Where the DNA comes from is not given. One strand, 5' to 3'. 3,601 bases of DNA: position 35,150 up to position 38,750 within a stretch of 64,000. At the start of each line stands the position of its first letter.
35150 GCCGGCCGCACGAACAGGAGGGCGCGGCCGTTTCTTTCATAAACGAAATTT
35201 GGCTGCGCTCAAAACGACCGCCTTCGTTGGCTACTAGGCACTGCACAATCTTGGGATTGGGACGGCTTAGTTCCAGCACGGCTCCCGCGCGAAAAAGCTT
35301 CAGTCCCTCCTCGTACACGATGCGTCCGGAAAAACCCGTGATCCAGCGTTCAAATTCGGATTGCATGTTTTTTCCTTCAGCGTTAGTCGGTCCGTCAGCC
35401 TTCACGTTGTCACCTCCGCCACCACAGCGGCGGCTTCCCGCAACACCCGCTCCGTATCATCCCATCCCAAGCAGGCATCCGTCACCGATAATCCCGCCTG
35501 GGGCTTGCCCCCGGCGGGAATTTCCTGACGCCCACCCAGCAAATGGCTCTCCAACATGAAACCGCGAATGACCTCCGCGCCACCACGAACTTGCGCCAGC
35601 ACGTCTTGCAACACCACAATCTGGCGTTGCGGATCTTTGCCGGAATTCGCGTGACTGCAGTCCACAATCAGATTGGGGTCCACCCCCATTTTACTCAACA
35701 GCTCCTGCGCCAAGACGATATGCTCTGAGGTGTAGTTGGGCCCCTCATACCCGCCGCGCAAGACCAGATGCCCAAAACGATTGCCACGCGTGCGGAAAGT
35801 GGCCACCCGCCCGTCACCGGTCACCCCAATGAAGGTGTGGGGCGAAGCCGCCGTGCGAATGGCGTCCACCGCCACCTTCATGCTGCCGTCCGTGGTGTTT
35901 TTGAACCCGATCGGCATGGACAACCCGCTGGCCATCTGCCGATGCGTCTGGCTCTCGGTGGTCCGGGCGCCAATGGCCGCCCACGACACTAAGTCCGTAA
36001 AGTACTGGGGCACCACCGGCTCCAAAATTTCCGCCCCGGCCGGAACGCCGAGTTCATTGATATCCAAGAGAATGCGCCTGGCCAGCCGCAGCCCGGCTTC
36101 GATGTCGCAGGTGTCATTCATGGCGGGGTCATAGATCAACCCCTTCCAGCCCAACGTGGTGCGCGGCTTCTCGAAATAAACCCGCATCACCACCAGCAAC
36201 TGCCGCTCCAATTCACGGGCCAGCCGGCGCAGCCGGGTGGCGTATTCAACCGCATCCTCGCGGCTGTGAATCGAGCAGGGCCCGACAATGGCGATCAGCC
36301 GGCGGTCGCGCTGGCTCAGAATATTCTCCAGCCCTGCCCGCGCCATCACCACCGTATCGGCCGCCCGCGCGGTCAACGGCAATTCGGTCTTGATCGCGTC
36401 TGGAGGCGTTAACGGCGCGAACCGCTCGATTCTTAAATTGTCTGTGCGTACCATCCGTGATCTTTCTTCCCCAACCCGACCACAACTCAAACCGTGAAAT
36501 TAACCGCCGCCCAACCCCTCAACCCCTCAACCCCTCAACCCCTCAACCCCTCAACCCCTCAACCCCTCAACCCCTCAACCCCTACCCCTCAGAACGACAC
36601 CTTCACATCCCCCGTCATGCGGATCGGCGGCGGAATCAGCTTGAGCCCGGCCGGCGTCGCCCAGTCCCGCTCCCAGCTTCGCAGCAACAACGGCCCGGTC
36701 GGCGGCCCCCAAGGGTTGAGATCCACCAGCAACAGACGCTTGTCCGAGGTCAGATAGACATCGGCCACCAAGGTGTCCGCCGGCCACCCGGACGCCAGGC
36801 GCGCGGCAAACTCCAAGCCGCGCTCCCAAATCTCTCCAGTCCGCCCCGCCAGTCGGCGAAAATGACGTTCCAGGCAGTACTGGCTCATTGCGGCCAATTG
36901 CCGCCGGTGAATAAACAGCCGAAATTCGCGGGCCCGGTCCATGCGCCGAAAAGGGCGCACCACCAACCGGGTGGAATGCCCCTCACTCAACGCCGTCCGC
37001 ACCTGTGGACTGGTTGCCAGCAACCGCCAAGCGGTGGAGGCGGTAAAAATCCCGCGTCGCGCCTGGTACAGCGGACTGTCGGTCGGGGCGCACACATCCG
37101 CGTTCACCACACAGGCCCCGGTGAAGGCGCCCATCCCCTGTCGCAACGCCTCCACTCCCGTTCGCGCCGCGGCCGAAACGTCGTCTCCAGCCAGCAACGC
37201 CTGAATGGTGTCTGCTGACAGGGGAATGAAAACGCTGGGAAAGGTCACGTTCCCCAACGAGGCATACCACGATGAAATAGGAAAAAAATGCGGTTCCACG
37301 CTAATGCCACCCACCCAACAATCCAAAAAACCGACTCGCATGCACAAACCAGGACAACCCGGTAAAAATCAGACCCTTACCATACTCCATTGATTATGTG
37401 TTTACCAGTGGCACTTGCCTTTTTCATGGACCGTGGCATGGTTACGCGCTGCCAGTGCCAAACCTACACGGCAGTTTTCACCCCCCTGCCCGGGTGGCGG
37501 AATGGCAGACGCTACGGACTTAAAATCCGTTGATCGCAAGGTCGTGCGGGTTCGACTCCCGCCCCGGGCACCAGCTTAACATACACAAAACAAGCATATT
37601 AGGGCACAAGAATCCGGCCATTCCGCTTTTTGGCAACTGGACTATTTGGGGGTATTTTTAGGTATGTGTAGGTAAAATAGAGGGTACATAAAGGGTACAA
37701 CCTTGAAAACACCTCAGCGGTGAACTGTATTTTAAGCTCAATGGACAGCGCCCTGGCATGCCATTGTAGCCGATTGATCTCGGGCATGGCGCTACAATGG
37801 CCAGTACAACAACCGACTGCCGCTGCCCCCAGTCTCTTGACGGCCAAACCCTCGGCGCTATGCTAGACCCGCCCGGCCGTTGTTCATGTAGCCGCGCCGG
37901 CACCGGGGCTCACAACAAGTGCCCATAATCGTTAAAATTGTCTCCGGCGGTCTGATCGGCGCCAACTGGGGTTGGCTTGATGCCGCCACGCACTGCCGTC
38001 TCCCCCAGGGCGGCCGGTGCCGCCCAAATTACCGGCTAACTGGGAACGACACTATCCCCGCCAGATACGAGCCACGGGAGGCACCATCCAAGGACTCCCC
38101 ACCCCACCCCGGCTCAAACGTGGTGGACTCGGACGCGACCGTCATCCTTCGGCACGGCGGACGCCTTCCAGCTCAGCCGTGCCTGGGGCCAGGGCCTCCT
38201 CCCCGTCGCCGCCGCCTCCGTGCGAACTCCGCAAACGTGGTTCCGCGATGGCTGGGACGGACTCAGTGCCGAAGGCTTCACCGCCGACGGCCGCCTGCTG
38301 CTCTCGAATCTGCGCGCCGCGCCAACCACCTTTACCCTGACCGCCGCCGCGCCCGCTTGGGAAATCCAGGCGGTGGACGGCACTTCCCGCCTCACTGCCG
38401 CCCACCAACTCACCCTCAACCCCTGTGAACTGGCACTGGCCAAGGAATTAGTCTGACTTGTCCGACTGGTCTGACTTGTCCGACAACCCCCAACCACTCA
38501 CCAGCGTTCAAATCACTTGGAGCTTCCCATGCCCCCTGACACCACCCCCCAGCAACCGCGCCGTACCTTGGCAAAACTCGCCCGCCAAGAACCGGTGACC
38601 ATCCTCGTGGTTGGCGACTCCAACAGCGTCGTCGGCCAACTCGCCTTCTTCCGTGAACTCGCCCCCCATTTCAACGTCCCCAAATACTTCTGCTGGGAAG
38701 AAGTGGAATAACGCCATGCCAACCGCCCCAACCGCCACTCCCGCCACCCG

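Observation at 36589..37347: Bacterial CDC123/D123-like ATP-grasp protein next to DAHP synthase and tRNA-Leu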

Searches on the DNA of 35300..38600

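Call 75: search_rna_families(source=window, start=35300, end=38600, threshold=evalue, max_evalue=1)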
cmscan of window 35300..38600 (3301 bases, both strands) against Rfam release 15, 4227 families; matches with E-value up to 1: 1.
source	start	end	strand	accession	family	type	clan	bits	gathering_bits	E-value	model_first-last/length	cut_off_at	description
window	37488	37570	+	RF00005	tRNA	Gene; tRNA;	CL00001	59.6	29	1.2e-11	1-71/71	no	tRNA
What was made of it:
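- Tried and rejected: Rfam scan of 35300-38600: only the tRNA, with no leader or riboswitch (call 75).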
